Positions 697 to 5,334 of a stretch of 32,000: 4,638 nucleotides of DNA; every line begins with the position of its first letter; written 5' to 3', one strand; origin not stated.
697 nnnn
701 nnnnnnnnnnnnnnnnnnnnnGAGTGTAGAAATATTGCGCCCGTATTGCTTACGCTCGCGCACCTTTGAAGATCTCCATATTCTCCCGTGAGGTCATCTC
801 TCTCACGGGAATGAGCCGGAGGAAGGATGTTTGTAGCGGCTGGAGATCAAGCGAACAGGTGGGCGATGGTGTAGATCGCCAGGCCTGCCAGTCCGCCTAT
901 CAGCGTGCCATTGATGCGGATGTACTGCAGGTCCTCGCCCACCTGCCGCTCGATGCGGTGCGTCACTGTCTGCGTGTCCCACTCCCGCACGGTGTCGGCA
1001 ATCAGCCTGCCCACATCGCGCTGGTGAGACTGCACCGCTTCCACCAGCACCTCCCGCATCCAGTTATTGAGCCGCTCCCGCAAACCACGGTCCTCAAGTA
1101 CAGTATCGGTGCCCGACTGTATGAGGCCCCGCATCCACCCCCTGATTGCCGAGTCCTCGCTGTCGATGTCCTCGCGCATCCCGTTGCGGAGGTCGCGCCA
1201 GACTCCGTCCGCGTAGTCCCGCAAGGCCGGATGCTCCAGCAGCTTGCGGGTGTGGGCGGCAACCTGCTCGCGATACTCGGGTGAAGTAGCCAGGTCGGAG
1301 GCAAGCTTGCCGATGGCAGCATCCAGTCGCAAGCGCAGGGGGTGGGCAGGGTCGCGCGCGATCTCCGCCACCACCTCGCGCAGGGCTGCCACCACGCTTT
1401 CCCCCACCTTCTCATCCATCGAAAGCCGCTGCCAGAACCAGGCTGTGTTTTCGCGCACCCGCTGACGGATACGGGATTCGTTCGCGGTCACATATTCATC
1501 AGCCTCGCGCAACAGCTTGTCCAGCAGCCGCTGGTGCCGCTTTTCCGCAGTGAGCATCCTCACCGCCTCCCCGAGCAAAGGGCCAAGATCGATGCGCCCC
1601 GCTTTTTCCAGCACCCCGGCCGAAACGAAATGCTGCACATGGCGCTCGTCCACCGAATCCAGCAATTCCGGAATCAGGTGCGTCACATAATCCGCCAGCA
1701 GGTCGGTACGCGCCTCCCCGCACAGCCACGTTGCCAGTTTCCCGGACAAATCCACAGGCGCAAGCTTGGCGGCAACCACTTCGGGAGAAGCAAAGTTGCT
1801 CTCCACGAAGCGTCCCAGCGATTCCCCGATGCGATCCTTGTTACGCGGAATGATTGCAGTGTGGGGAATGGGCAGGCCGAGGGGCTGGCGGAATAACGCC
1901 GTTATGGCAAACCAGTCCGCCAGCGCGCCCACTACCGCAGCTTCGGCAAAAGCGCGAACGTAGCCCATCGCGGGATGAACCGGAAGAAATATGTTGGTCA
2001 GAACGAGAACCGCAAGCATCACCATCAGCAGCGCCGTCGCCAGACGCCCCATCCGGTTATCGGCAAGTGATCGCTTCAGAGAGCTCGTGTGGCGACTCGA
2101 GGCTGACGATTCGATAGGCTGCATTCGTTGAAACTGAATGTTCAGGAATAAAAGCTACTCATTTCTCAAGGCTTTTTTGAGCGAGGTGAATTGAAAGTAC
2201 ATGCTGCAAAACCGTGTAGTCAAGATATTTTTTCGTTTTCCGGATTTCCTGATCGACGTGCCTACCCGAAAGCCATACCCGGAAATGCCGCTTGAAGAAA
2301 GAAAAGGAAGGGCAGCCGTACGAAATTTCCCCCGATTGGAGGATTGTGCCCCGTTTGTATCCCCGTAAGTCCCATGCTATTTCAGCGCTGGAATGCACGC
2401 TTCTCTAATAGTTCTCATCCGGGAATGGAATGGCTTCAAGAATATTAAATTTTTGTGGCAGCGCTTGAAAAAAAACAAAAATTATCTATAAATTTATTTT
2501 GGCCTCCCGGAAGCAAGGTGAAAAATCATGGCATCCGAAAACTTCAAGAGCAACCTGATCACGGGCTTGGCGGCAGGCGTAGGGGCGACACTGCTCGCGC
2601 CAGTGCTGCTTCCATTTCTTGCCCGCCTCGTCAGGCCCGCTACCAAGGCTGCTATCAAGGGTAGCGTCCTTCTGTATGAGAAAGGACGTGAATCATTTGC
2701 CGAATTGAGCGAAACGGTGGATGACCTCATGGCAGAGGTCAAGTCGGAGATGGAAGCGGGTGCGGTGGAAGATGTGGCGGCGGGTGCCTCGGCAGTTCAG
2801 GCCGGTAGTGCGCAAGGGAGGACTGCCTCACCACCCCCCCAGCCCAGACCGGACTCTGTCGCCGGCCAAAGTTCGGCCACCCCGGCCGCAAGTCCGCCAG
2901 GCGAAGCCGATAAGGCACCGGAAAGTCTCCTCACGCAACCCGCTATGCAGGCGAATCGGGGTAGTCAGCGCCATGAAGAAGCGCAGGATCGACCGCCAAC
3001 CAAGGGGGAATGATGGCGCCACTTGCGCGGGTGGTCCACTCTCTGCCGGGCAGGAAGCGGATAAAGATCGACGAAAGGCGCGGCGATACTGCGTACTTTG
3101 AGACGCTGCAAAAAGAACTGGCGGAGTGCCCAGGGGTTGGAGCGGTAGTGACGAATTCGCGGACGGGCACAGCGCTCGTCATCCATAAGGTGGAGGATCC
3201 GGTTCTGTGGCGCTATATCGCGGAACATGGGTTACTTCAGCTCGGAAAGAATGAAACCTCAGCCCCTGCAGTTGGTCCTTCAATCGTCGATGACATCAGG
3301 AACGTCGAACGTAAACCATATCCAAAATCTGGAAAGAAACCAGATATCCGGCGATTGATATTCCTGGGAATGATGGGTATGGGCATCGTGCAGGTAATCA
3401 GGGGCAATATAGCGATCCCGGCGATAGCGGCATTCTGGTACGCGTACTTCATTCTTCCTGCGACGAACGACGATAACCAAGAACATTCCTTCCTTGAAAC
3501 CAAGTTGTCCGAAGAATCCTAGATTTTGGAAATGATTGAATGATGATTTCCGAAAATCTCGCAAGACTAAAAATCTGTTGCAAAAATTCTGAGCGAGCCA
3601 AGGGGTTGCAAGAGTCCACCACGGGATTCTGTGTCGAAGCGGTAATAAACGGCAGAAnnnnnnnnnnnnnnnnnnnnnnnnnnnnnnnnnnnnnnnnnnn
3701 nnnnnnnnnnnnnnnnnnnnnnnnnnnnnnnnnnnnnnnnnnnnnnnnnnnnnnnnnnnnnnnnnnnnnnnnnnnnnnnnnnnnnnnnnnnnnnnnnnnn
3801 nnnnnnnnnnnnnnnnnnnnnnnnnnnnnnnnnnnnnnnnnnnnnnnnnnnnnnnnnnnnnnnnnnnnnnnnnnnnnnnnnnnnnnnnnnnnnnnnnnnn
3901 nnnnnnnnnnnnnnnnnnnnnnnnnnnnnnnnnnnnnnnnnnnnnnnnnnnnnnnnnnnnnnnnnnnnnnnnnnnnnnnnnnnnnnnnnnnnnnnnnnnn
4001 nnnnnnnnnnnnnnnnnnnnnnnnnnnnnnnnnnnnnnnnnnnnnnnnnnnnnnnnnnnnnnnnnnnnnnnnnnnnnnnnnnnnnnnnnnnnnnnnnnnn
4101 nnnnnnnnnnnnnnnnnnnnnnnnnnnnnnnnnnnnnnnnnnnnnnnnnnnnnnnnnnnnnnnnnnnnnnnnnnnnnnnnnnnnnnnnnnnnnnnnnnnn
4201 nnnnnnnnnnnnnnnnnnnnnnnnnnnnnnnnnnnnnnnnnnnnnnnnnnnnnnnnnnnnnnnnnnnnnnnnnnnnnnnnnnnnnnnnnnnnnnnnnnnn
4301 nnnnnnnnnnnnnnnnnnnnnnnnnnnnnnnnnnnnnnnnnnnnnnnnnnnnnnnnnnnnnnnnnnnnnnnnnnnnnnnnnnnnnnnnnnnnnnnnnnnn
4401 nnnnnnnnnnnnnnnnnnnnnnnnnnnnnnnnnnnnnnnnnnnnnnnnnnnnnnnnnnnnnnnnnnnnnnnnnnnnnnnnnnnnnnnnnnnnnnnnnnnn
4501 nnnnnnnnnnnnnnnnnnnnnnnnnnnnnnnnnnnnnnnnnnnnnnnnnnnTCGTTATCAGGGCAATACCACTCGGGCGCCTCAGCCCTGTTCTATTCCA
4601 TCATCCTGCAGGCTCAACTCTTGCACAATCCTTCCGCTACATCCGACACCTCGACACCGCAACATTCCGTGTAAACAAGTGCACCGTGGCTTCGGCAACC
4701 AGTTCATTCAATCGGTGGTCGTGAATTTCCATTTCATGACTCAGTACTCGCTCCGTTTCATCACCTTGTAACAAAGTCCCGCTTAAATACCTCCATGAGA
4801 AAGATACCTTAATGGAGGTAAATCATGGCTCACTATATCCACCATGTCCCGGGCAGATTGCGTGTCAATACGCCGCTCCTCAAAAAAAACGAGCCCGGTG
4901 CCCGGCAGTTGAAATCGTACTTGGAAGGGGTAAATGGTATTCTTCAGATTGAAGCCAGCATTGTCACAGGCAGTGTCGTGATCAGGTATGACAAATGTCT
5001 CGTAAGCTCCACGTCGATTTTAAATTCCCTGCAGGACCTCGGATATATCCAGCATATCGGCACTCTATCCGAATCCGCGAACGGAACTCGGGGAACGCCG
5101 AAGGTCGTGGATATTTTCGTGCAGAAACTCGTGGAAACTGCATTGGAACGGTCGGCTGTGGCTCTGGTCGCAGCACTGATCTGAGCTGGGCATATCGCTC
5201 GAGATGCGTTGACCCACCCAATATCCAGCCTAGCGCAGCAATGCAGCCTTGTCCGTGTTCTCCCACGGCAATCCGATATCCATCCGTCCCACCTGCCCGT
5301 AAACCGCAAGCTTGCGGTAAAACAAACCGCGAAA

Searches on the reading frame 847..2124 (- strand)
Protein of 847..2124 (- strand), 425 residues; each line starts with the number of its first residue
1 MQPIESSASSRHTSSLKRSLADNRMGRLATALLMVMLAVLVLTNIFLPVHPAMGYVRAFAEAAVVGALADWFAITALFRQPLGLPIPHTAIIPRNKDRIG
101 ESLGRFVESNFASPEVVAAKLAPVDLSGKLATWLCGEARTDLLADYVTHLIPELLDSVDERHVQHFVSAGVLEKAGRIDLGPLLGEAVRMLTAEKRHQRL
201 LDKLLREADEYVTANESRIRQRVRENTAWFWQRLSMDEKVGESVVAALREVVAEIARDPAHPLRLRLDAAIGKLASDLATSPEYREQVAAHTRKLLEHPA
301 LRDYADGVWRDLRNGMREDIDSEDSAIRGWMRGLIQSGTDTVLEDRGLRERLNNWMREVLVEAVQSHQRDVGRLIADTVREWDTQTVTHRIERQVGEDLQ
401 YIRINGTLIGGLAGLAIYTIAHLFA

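Call 3: search_protein_families(library=pfam, proteins=[window:847-2124:-], max_evalue=0.01)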
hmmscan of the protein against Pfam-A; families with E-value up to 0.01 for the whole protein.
window:847-2124:- (425 aa): 1 family
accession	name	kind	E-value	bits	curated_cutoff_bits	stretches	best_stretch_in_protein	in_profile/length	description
PF04286.17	DUF445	-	2.8e-117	393.2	33.8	1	60-424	1-368/368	Protein of unknown function (DUF445)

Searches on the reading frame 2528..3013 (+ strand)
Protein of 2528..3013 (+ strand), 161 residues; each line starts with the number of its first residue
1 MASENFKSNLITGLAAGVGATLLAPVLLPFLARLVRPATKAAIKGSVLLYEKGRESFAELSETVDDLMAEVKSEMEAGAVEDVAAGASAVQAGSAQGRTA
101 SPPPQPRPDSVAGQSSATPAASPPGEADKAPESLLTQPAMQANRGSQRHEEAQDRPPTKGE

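Call 3: search_protein_families(library=pfam, proteins=[window:2528-3013:+], max_evalue=0.01)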
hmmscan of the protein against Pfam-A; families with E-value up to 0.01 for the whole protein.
window:2528-3013:+ (161 aa): 1 family
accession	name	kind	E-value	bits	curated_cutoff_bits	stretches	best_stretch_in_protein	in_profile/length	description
PF17195.9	DUF5132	-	1.7e-08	34.9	25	1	35-77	2-44/47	Protein of unknown function (DUF5132)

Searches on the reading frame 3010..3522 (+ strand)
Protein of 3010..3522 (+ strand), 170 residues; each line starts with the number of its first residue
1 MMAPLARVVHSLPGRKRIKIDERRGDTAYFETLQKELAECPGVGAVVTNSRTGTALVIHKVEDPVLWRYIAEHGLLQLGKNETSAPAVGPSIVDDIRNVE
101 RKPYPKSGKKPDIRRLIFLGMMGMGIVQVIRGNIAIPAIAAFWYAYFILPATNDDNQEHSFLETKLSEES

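Call 3: search_protein_families(library=pfam, proteins=[window:3010-3522:+], max_evalue=0.01)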
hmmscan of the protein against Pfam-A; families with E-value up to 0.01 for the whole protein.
window:3010-3522:+ (170 aa): 1 family
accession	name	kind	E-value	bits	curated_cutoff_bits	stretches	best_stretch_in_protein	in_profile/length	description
PF19991.5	HMA_2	-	9.1e-11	42.4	30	1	7-146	9-152/154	Heavy metal associated domain 2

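Call 4: search_protein_families(library=ncbifam, proteins=[window:3010-3522:+], max_evalue=0.01)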
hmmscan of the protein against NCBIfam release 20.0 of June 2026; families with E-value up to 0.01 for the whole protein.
window:3010-3522:+ (170 aa): 0 families

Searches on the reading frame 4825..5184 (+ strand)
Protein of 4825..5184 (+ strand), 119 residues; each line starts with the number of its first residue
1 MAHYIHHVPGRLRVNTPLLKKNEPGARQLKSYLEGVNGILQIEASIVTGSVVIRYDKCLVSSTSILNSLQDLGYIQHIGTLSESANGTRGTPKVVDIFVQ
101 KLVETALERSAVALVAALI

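Call 3: search_protein_families(library=pfam, proteins=[window:4825-5184:+], max_evalue=0.01)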
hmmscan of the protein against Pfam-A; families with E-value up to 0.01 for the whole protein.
window:4825-5184:+ (119 aa): 1 family
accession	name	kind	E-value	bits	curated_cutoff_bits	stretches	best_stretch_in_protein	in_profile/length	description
PF19991.5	HMA_2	-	1.8e-12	47.9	30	1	6-67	12-73/154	Heavy metal associated domain 2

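Call 4: search_protein_families(library=ncbifam, proteins=[window:4825-5184:+], max_evalue=0.01)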
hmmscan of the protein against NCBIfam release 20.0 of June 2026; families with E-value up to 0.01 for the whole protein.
window:4825-5184:+ (119 aa): 3 families
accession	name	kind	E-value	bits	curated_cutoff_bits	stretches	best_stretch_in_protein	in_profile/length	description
TIGR00003.1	TIGR00003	subfamily_domain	0.002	18.3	62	1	36-74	25-63/66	copper ion binding protein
NF033556.1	MerTP_fusion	equivalog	0.0038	16.9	180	1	28-74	137-183/186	mercuric transport protein MerTP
NF033795.1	chaper_CopZ_Bs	exception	0.0039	17.3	91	1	30-74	19-63/66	copper chaperone CopZ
